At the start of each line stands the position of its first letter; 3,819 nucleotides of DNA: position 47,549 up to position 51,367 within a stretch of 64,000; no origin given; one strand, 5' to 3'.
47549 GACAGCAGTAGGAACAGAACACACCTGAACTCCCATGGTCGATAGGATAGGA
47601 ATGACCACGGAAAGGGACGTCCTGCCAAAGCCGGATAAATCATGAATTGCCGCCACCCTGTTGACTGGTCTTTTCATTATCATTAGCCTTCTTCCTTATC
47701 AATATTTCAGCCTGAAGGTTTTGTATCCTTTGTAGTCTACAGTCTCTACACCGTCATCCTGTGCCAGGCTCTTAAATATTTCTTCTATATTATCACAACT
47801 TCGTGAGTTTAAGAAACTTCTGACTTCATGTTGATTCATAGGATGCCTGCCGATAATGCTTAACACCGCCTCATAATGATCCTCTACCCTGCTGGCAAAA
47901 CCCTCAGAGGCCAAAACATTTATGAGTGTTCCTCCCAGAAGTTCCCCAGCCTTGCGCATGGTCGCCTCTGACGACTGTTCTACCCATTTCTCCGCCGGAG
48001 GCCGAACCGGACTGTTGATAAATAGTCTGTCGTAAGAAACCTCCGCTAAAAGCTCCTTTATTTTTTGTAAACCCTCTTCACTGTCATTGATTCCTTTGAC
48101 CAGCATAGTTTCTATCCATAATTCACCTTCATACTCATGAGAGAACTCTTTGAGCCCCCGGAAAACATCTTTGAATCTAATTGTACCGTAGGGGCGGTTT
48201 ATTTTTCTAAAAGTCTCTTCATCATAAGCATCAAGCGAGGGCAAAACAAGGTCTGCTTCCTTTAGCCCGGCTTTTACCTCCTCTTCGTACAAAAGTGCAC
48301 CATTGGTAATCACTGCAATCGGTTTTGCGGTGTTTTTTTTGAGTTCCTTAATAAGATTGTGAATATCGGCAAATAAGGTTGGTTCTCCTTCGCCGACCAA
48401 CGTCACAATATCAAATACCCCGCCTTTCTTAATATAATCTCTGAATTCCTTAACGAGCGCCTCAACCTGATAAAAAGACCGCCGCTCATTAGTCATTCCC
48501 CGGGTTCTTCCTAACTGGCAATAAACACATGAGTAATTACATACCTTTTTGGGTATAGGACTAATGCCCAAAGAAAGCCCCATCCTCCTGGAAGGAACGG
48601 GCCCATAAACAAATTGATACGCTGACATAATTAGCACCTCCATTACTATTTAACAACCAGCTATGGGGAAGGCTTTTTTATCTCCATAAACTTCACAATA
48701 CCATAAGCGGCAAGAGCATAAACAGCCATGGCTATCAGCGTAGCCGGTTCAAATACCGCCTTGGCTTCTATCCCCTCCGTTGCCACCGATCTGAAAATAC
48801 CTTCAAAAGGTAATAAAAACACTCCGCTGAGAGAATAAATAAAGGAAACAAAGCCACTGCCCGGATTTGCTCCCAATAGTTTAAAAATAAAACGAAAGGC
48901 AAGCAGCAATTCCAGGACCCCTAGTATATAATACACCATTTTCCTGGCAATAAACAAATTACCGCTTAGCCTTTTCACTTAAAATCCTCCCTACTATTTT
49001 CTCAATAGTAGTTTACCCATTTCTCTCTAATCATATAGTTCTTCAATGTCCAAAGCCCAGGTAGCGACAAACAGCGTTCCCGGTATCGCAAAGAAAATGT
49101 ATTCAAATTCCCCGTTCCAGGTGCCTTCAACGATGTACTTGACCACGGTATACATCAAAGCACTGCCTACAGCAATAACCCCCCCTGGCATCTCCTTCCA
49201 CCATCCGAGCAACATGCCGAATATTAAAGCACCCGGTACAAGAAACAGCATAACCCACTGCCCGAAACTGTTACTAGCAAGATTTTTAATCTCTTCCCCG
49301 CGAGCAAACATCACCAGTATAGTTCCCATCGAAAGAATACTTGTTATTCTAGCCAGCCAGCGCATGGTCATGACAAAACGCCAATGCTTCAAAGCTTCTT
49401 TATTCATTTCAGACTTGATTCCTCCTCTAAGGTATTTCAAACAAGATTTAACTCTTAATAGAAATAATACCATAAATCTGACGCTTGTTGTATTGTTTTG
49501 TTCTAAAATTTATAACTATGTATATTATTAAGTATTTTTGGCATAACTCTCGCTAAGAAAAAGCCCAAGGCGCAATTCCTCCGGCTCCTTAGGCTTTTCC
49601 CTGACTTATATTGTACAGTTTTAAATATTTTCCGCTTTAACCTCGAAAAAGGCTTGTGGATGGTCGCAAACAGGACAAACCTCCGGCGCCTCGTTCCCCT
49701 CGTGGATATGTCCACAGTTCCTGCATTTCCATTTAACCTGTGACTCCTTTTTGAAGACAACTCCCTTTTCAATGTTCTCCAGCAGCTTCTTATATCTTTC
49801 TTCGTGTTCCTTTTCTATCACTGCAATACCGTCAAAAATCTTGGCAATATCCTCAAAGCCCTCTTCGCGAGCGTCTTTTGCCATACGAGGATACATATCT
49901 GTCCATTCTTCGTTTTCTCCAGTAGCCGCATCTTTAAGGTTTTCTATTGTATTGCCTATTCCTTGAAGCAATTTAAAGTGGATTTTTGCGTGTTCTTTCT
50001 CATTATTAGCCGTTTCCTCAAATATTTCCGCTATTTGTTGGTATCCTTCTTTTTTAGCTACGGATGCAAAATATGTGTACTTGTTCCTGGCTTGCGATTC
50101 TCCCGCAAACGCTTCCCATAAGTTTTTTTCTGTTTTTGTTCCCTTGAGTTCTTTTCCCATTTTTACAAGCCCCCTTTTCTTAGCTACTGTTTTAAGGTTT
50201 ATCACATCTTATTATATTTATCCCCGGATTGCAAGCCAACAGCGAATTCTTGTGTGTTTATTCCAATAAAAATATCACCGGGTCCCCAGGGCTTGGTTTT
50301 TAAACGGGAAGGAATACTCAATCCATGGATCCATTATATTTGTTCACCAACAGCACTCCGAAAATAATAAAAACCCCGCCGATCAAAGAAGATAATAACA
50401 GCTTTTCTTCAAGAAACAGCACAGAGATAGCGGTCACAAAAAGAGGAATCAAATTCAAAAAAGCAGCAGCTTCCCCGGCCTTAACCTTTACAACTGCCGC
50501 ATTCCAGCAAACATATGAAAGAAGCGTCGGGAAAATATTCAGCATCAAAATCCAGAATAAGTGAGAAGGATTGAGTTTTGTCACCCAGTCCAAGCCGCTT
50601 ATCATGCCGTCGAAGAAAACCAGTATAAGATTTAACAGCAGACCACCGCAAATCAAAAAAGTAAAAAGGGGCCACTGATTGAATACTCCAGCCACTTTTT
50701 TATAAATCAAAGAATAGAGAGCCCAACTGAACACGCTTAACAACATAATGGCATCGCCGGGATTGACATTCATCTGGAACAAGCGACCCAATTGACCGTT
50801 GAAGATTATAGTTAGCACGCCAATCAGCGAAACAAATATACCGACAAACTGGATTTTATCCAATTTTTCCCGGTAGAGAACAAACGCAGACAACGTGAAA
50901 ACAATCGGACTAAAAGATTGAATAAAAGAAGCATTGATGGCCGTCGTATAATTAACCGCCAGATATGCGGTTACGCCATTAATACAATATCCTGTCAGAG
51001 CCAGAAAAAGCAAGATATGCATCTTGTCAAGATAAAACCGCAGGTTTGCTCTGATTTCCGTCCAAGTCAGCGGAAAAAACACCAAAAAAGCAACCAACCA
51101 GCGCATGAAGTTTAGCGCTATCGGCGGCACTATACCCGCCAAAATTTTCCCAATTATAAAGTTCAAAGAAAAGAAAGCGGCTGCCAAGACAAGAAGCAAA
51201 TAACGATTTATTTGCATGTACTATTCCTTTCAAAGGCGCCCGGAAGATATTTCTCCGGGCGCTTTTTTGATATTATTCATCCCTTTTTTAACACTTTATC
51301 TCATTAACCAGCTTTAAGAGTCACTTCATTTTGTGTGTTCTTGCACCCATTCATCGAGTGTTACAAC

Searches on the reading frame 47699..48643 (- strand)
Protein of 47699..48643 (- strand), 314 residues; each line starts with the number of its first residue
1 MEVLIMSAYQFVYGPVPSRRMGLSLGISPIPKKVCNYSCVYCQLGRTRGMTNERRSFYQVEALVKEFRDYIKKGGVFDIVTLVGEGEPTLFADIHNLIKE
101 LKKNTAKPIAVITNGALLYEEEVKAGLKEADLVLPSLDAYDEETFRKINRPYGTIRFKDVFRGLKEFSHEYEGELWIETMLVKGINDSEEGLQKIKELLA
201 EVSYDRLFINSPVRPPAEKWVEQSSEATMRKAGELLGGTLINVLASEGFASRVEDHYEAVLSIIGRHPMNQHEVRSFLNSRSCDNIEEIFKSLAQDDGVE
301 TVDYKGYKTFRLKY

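Call 3: search_protein_families(library=pfam, proteins=[window:47699-48643:-])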
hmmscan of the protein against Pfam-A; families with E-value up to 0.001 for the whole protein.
window:47699-48643:- (314 aa): 1 family
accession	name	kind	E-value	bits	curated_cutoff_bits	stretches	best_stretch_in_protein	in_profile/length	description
PF04055.27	Radical_SAM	-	2.2e-20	73.9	29.5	1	34-189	6-158/166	Radical SAM superfamily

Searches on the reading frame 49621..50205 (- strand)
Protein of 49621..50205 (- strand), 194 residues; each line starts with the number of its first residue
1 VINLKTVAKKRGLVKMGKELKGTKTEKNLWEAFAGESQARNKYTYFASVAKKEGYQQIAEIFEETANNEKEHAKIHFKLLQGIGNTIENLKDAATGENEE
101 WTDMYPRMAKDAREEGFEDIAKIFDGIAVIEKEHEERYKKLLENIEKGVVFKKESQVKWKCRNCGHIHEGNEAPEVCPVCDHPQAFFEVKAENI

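Call 3: search_protein_families(library=pfam, proteins=[window:49621-50205:-])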
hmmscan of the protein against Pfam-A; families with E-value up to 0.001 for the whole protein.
window:49621-50205:- (194 aa): 4 families
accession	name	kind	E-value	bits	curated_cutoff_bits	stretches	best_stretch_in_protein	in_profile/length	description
PF02915.23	Rubrerythrin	-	1.6e-28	100.3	22.8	1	27-142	1-137/137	Rubrerythrin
PF21349.2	RUBY_RBDX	-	6.8e-16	57.9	26.5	1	159-188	1-30/30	Rubrerythrin, rubredoxin-like domain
PF00210.30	Ferritin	-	1.8e-08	34.8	24.5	1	27-146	2-140/142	Ferritin-like domain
PF23458.2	DUF7130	-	1.1e-06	28.9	35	1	127-187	25-83/89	Domain of unknown function (DUF7130)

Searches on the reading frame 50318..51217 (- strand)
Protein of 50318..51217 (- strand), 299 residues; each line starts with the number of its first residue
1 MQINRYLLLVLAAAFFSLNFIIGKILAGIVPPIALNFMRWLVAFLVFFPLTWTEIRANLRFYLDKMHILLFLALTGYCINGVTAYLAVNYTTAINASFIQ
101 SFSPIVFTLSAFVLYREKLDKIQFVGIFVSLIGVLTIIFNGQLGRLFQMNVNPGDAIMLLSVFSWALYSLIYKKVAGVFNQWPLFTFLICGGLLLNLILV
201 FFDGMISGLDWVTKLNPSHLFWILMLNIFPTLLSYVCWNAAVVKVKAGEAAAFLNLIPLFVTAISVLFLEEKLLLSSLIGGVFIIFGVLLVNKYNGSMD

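Call 3: search_protein_families(library=pfam, proteins=[window:50318-51217:-])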
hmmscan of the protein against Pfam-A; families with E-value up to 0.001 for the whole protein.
window:50318-51217:- (299 aa): 1 family
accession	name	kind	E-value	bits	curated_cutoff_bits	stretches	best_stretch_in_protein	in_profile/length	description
PF00892.27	EamA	-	8.7e-42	143.1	28.2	2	6-138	4-134/135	EamA-like transporter family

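Call 4: search_protein_families(library=ncbifam, proteins=[window:50318-51217:-])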
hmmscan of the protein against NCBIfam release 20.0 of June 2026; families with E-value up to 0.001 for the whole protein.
window:50318-51217:- (299 aa): 6 families
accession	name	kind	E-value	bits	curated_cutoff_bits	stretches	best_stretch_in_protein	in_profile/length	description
TIGR00950.1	2A78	equivalog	1.3e-21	77.2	230.2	1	19-289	5-264/264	carboxylate/amino acid/amine transporter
NF050091.1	ArAmAcExpYddG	equivalog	2.3e-12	47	300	1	25-290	25-281/285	aromatic amino acid exporter YddG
NF008676.0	PRK11689.1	equivalog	2e-07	30.4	194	1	41-290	44-286/297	aromatic amino acid DMT transporter YddG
NF008523.0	PRK11453.1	equivalog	2.4e-06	27.4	472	1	7-289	7-283/299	O-acetylserine/cysteine exporter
NF002816.2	PRK02971.1-2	equivalog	4.2e-05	24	99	1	221-293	44-118/120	4-amino-4-deoxy-L-arabinose-phosphoundecaprenol flippase subunit ArnF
TIGR03340.1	phn_DUF6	hypoth_equivalog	0.0002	21.1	288.15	1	65-290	64-280/281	phosphonate utilization associated putative membrane protein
